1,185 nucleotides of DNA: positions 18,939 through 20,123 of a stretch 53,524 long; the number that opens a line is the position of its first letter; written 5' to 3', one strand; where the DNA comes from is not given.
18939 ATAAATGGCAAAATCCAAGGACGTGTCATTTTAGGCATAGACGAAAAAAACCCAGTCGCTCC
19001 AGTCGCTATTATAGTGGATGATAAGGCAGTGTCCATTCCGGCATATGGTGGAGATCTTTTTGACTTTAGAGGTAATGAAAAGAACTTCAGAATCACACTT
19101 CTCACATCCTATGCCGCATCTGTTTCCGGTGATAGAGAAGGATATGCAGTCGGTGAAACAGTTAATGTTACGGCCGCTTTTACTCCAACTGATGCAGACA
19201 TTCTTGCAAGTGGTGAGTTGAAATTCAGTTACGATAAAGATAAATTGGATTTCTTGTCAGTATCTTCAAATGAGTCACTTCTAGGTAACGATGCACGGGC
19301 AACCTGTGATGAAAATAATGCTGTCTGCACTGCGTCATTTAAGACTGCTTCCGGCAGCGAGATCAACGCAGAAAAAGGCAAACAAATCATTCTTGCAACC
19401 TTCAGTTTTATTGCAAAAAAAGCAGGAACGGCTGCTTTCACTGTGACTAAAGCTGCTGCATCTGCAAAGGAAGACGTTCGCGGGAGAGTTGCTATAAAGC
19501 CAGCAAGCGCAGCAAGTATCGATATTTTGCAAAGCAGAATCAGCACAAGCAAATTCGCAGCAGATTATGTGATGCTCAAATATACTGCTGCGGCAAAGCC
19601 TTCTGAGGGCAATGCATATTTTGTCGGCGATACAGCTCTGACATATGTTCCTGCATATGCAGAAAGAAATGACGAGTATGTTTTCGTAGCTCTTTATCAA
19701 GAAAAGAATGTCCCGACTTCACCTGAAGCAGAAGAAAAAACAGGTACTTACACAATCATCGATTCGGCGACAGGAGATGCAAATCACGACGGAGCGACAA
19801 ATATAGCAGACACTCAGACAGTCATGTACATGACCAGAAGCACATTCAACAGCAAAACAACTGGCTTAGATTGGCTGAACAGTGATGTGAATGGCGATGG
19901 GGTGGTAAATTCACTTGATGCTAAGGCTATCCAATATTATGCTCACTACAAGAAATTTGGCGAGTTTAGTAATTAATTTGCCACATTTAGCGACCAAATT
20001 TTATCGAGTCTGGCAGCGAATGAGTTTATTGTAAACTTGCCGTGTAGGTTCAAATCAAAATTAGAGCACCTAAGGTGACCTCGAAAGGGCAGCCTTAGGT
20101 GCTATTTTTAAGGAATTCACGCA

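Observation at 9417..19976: Cohesin / X-dockerin / SLH gene trio whose cargo looks like adhesin modules, not enzymes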

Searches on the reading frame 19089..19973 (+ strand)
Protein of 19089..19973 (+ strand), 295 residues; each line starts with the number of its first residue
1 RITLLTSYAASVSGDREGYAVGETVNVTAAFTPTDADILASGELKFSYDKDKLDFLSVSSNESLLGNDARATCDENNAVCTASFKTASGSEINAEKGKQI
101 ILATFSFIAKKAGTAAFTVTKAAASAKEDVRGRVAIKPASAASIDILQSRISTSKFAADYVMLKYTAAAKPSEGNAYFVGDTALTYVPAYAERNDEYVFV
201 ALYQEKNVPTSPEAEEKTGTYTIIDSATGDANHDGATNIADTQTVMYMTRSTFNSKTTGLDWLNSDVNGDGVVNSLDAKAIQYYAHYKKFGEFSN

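Call 12: find_homologous_proteins(query=window:19089-19973:+)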
Query window:19089-19973:+ (295 aa): 11 proteins with E <= 0.001 among 2683 candidates.
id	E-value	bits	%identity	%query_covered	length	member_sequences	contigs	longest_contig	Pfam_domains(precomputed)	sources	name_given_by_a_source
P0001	8.1e-72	260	51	97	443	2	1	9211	PF00404.25,PF00963.25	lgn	-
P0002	8.0e-64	234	48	98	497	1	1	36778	PF00404.25,PF00963.25,PF01835.26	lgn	-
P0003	3.8e-60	222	47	98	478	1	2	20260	PF00404.25,PF00963.25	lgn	-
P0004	1.1e-59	220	47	98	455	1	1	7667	PF00404.25,PF00963.25,PF01835.26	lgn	-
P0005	4.7e-59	218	45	98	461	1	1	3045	PF00404.25,PF00963.25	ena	-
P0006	1.0e-58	217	46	97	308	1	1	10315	PF00404.25,PF00963.25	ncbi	-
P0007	2.1e-58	216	46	98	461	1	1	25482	PF00404.25,PF00963.25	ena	-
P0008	2.4e-58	216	45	98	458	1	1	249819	PF00404.25,PF00963.25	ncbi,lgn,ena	-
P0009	6.3e-57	211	44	97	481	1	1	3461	PF00404.25,PF00963.25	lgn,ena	-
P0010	7.6e-44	168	40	97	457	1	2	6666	PF00404.25,PF00963.25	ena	-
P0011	3.0e-38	150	34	92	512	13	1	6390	PF00404.25,PF00963.25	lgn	-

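Call 14: find_encoding_contigs(protein=P0008, flank=10000, max_places=3)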
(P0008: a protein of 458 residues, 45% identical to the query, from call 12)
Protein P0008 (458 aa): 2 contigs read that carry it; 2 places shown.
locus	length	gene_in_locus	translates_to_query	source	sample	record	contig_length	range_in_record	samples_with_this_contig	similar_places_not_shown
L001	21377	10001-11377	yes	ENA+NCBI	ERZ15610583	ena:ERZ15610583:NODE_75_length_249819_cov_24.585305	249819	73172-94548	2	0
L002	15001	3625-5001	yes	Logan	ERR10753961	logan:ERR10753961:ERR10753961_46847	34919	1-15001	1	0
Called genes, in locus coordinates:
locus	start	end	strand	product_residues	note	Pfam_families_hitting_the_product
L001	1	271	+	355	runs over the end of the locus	PF02618:YceG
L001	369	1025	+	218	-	PF01596:Methyltransf_3, PF01135:PCMT, PF13578:Methyltransf_24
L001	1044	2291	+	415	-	PF01136:Peptidase_U32, PF16325:Peptidase_U32_C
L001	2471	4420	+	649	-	PF00512:HisKA, PF02518:HATPase_c, PF00072:Response_reg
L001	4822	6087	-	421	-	PF14659:Phage_int_SAM_3 (faint), PF00589:Phage_integrase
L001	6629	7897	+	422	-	PF00395:SLH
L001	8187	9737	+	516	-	-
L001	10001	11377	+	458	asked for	PF00963:Cohesin (weak), PF00404:Dockerin_1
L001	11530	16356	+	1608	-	PF00395:SLH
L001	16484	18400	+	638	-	PF00395:SLH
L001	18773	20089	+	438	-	PF02368:Big_2 (weak), PF26918:Ig_Eae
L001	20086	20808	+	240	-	PF01618:MotA_ExbB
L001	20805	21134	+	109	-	PF09919:DUF2149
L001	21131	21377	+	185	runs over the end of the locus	PF09819:ABC_cobalt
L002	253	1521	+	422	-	PF00395:SLH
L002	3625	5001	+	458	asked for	PF00963:Cohesin (weak), PF00404:Dockerin_1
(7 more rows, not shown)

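Call 15: find_encoding_contigs(protein=P0002, flank=10000, max_places=3)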
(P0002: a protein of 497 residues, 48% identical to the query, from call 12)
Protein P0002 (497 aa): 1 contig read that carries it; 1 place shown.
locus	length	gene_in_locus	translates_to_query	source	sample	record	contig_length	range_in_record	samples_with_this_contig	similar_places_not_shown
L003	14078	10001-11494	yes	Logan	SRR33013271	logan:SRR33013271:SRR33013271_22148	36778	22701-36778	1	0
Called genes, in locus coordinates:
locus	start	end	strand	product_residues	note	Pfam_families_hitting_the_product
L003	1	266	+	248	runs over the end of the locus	PF01746:tRNA_m1G_MT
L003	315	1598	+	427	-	PF26018:BSH_RND_rel, PF26011:Beta-barrel_RND_rel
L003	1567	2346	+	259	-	PF01168:Ala_racemase_N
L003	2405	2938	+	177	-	PF04472:SepF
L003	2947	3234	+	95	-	PF02325:CCB3_YggT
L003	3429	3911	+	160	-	PF01252:Peptidase_A8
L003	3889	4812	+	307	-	PF00849:PseudoU_synth_2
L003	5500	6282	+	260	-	PF13938:DUF4213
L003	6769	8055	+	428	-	PF00395:SLH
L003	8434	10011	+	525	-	PF07581:Glug (faint)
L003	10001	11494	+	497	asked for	PF00963:Cohesin, PF01835:MG2 (faint), PF00963:Cohesin, PF00404:Dockerin_1 (weak)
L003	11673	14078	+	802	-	?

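Call 21: find_related_loci(query=A1, collection=genome_contigs, flank=10000)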
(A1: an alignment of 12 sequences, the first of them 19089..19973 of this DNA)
Query A1 (295 aa) in genome_contigs; peptide patterns used: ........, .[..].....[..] (x = any residue, [..] = any of these).
88 stretches matched a pattern; 4 encode a relative of the query (tblastn E <= 1e-3); 3 distinct loci.
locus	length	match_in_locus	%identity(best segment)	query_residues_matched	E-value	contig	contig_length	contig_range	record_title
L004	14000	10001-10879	76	2-294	3e-148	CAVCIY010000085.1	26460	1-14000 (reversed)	Lachnospiraceae bacterium isolate SRR8978319_cleanbin_000004 genome assembly, contig: Spades_SRR8978319_contig_106, whol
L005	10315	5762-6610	46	8-294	1e-67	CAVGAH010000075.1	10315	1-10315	bacterium isolate G02622-L1_cleanbin_000010 genome assembly, contig: Spades_G02622-L1_contig_2976, whole genome shotgun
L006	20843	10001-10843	34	22-291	3e-44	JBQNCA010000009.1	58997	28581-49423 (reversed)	MAG: Anaerovoracaceae bacterium isolate A40_bin.24 NODE_316_length_58997_cov_7.819025, whole genome shotgun sequence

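Call 25: search_protein_families(library=pfam, proteins=[L004:416-4225:+, L004:4389-8915:+, L004:8942-10882:+, L006:5617-6906:+, L006:7058-9211:+, L006:9305-10843:+, L006:10849-17100:+, L001:6629-7894:+, L001:16484-18397:+], max_evalue=0.01)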
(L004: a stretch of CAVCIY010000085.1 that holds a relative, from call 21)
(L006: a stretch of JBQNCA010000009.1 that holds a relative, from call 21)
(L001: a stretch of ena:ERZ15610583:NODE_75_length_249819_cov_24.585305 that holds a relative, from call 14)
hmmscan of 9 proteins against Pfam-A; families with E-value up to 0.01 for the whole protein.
L004:416-4225:+ (1270 aa): 2 families
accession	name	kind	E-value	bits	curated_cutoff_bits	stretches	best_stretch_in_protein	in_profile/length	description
PF00404.24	Dockerin_1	-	2.4e-08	34.5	22.9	1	1204-1259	2-55/57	Dockerin type I domain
PF07581.17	Glug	-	0.0042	17.9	20.5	1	213-237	2-28/28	The GLUG motif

L004:4389-8915:+ (1509 aa): 1 family
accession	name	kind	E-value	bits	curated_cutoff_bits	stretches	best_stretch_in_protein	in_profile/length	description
PF00395.25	SLH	-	2e-39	133.8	20.8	3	1388-1431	1-44/44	S-layer homology domain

L004:8942-10882:+ (647 aa): 2 families
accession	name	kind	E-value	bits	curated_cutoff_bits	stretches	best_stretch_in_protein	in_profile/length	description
PF00963.24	Cohesin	-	2.4e-08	34.7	24.1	1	371-496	10-137/139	Cohesin domain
PF00404.24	Dockerin_1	-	6.2e-06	26.8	22.9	1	581-633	2-52/57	Dockerin type I domain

L006:5617-6906:+ (430 aa): 1 family
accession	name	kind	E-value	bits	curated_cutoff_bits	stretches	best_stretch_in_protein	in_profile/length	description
PF00395.25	SLH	-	8.3e-28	96.5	20.8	3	311-353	2-44/44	S-layer homology domain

L006:7058-9211:+ (718 aa): 0 families

L006:9305-10843:+ (513 aa): 2 families
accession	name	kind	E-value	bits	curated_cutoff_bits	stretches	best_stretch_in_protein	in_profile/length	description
PF00404.24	Dockerin_1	-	1.7e-08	34.9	22.9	1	451-507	2-56/57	Dockerin type I domain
PF00963.24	Cohesin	-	3.2e-06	27.8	24.1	1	232-333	12-117/139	Cohesin domain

L006:10849-17100:+ (2084 aa): 1 family
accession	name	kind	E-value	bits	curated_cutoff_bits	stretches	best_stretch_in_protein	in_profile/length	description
PF00395.25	SLH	-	7.4e-29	99.9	20.8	3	1943-1985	2-44/44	S-layer homology domain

L001:6629-7894:+ (422 aa): 2 families
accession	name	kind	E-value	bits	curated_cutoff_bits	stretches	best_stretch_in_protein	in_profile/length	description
PF00395.25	SLH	-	5.4e-33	113.2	20.8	3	371-414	2-44/44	S-layer homology domain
PF00963.24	Cohesin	-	0.00029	21.5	24.1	1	44-181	6-138/139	Cohesin domain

L001:16484-18397:+ (638 aa): 2 families
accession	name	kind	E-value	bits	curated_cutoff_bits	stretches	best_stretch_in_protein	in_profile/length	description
PF00395.25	SLH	-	3.7e-22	78.5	20.8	2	518-560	2-44/44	S-layer homology domain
PF07581.17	Glug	-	0.00019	22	20.5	1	287-312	3-28/28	The GLUG motif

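Call 32: search_solved_structures(query=A1, max_evalue=1, show_alignments=0)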
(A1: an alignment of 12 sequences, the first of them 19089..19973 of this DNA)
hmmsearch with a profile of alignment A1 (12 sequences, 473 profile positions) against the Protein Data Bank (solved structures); distinct sequences matched with E-value up to 1: 9.
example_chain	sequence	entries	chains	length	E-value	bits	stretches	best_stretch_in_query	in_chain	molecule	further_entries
5m2o_B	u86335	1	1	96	0.00017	24.3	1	405-463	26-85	Group I Dockerin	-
3kcp_A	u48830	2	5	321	0.0058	19.3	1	202-254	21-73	Cellulosomal-scaffolding protein A | Cellulosome anchoring protein cohesin region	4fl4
4wcy_H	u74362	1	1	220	0.0092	18.6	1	156-223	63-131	AZ130 Heavy chain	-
8zvk_A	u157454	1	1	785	0.01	18.4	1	408-456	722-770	AaBgIC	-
5m2s_B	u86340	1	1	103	0.015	17.9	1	406-463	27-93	Doc8: Type I dockerin repeat domain from family 9 glycoside hydrolase WP_009982745[Ruminoc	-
4dh2_B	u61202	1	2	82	0.022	17.4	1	408-463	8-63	Dockerin type 1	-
4ums_A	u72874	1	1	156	0.034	16.7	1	59-165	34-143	CELLULOSOMAL ANCHORING SCAFFOLDIN B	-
4uyq_B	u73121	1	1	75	0.036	16.7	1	408-464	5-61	Cellulosomal scaffoldin adaptor protein B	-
4fl4_A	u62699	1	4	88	0.68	12.5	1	407-458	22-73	Glycoside hydrolase family 9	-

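Call 40: predict_structure(alignment_id=A1)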
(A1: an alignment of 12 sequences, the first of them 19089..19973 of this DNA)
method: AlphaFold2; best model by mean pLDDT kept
length: 295 residues; sequences in the alignment: 12
mean_pLDDT: 77.0   pTM: 0.62
mean pLDDT of the five models: 77.0, 76.2, 76.3, 74.5, 66.2
residues with pLDDT >= 90: 94; 70-90: 108; 50-70: 51; < 50: 42
segments of 3 or more residues with pLDDT < 50: 1-5, 228-237, 252-269, 271-273, 291-295
pLDDT, mean of each block of 10 residues (from residue 1): 58 89 92 86 94 96 90 96 88 89 95 92 74 66 85 75 87 94 86 73 84 88 65 48 67 43 44 52 54 44
secondary structure, 60 per line:
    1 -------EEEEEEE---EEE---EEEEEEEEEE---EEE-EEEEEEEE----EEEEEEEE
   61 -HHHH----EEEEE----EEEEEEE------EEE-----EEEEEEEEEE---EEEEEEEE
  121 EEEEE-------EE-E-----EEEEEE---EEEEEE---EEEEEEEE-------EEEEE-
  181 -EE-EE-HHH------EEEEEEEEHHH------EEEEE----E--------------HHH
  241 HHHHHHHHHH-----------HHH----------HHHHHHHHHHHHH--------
elements in order: E8-14 E18-20 E24-33 E37-39 E41-48 E53-60 H62-65 E70-74 E79-85 E92-94 E100-109 E113-125 E142-147 E151-156 E160-167 E175-179 E197-204 E214-218 H238-250 H275-287

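Call 43: fold_search(model_id=the predicted structure, library=pdb)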
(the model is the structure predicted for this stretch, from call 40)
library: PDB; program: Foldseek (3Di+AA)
matches with E <= 10: 1966; with E <= 0.001: 153
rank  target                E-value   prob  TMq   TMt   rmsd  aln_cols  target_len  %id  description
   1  2w1n                  2.8e-09  1.00  0.37  0.46  14.9       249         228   13  cohesin and fibronectin type-III double module construct from the Clostridium perfringens glycoside hydrolase GH84C (released 2009-02-03)
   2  3kcp_A                3.5e-09  1.00  0.38  0.38  14.2       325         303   15  Crystal structure of interacting Clostridium thermocellum multimodular components (released 2010-02-09)
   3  4fl4_L                7.6e-09  1.00  0.40  0.39  14.4       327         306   14  Scaffoldin conformation and dynamics revealed by a ternary complex from the Clostridium thermocellum cellulosome (released 2012-06-27)
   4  4fl4_I                8.1e-09  1.00  0.38  0.37  14.6       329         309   15  Scaffoldin conformation and dynamics revealed by a ternary complex from the Clostridium thermocellum cellulosome (released 2012-06-27)
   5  6kgf_C                2.2e-08  1.00  0.40  0.76   2.6       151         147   18  Crystal structure of CaDoc0917(R16D)-CaCohA2 complex at pH 8.2 (released 2020-07-08)
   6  6kgd_A                2.5e-08  1.00  0.40  0.74   2.9       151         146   18  Crystal structure of CaDoc0917(R49D)-CaCohA2 complex at pH 8.0 (released 2020-07-08)
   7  4fl4_C                2.5e-08  1.00  0.37  0.36  14.8       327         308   14  Scaffoldin conformation and dynamics revealed by a ternary complex from the Clostridium thermocellum cellulosome (released 2012-06-27)
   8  4ums                  2.6e-08  1.00  0.40  0.72   3.4       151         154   16  The crystal structure of the seventh ScaB type I cohesin from Pseudobacteroides cellulosolvens (released 2015-05-06)
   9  5nrm_A                2.7e-08  1.00  0.39  0.76   3.3       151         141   14  Crystal structure of the sixth cohesin from Acetivibrio cellulolyticus' scaffoldin B in complex with Cel5 dockerin S51 (released 2018-01-31)
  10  2jh2_A                2.7e-08  1.00  0.35  0.70   4.0       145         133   16  X-ray crystal structure of a cohesin-like module from Clostridium perfringens (released 2007-11-06)
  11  4dh2_A                3.4e-08  1.00  0.40  0.71   3.2       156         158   13  Crystal structure of Coh-OlpC(Cthe_0452)-Doc435(Cthe_0435) complex: A novel type I Cohesin-Dockerin complex from Clost (released 2012-11-28)
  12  6kgf_A                3.4e-08  1.00  0.40  0.76   2.8       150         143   19  Crystal structure of CaDoc0917(R16D)-CaCohA2 complex at pH 8.2 (released 2020-07-08)
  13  6kge_A                3.4e-08  1.00  0.39  0.76   2.9       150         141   19  Crystal structure of CaDoc0917(R16D)-CaCohA2 complex at pH 5.5 (released 2020-07-08)
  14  6kg8_MODEL_1_A        5.1e-08  1.00  0.37  0.66   3.6       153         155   20  Solution structure of CaCohA2 from Clostridium acetobutylicum (released 2020-07-08)
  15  5lxv_A                5.1e-08  1.00  0.37  0.59   4.1       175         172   11  Crystal structure of Ruminococcus flavefaciens scaffoldin C cohesin in complex with a dockerin from an uncharacterized (released 2016-10-19)
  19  3ul4_A                8.8e-08  1.00  0.40  0.76   3.1       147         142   11  Crystal structure of Coh-OlpA(Cthe_3080)-Doc918(Cthe_0918) complex: A novel type I Cohesin-Dockerin complex from Clost (released 2012-11-28)
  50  4fl4_B                8.9e-06  1.00  0.33  0.56   6.4       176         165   13  Scaffoldin conformation and dynamics revealed by a ternary complex from the Clostridium thermocellum cellulosome (released 2012-06-27)
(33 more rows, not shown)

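Call 48: find_related_loci(query=A1, collection=metagenome_contigs, flank=10000)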
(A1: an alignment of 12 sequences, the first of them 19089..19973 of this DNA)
Query A1 (295 aa) in metagenome_contigs; peptide patterns used: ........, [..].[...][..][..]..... (x = any residue, [..] = any of these).
47 stretches matched a pattern; 2 encode a relative of the query (tblastn E <= 1e-3); 2 distinct loci.
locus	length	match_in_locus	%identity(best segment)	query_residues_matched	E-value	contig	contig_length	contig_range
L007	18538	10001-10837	51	10-294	5e-81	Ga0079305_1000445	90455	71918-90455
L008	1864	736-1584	43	7-294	3e-63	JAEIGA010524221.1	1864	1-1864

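Call 55: search_protein_families(library=pfam, proteins=[L001:6629-7894:+, P0008, P0002], max_evalue=10)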
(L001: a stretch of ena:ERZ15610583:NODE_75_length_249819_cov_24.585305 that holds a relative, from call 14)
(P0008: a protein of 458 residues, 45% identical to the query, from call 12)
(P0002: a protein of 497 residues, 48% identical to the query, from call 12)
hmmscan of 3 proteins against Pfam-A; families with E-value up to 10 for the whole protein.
L001:6629-7894:+ (422 aa): 2 families
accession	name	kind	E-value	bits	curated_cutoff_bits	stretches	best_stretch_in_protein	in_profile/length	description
PF00395.25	SLH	-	5.4e-33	113.2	20.8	3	371-414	2-44/44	S-layer homology domain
PF00963.24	Cohesin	-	0.00029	21.5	24.1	1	44-181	6-138/139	Cohesin domain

P0008 (458 aa): 10 families
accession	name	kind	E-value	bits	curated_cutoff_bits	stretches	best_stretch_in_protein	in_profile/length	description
PF00963.24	Cohesin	-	2.3e-10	41.3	24.1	2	180-295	3-124/139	Cohesin domain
PF00404.24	Dockerin_1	-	3.1e-09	37.3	22.9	1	392-445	2-52/57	Dockerin type I domain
PF07703.20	A2M_BRD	-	0.0012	19.6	22.7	1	180-203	3-26/140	Alpha-2-macroglobulin bait region domain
PF22639.1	Gp18_dom_I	-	0.0014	19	27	2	32-58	6-32/93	Tail sheath protein Gp18-like domain I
PF02752.27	Arrestin_C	-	0.013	16.2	27.7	1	31-55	6-30/137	Arrestin (or S-antigen), C-terminal domain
PF20942.3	DUF4785_2nd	-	0.025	14.9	30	0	29-61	2-34/105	Domain of unknown function (DUF4785) central domain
PF09147.15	CarA_N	-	0.025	14.8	21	1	60-166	18-124/199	Carbapenam-3-carboxylate synthase, N-terminal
PF01835.25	MG2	-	0.051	14.4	32.8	1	180-215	4-39/96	MG2 domain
PF23926.2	LtfC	-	0.08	14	27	1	245-307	27-88/100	LtfC-like, beta-sandwich domain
PF02368.24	Big_2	-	0.13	12.7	22.8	1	179-206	6-33/79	Bacterial Ig-like domain (group 2)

P0002 (497 aa): 10 families
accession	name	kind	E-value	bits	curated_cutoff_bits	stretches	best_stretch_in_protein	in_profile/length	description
PF00963.24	Cohesin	-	1.6e-16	61.2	24.1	2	212-338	4-130/139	Cohesin domain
PF01835.25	MG2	-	5.9e-06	27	32.8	1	109-149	42-81/96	MG2 domain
PF00404.24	Dockerin_1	-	1.1e-05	25.9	22.9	1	431-487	2-55/57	Dockerin type I domain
PF17048.11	Ceramidse_alk_C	-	0.0062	16.8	30.5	1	127-155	123-153/169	Neutral/alkaline non-lysosomal ceramidase, C-terminal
PF11901.14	DM9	-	0.1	13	26.2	1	51-122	30-96/115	DM9 repeat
PF11717.14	Tudor-knot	-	0.18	12.2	20.8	1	481-495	28-42/55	RNA binding activity-knot of a chromodomain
PF23085.1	RRM_PARP14_3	-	0.23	12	24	0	330-357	29-56/82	PARP14, third RRM domain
PF23926.2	LtfC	-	0.27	12.3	27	1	293-343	36-85/100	LtfC-like, beta-sandwich domain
PF20009.4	GEVED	-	0.48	11.7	24.4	1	121-166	25-70/78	GEVED domain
PF17789.7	MG4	-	1.6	9.4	24.7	1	269-299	45-75/95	Macroglobulin domain MG4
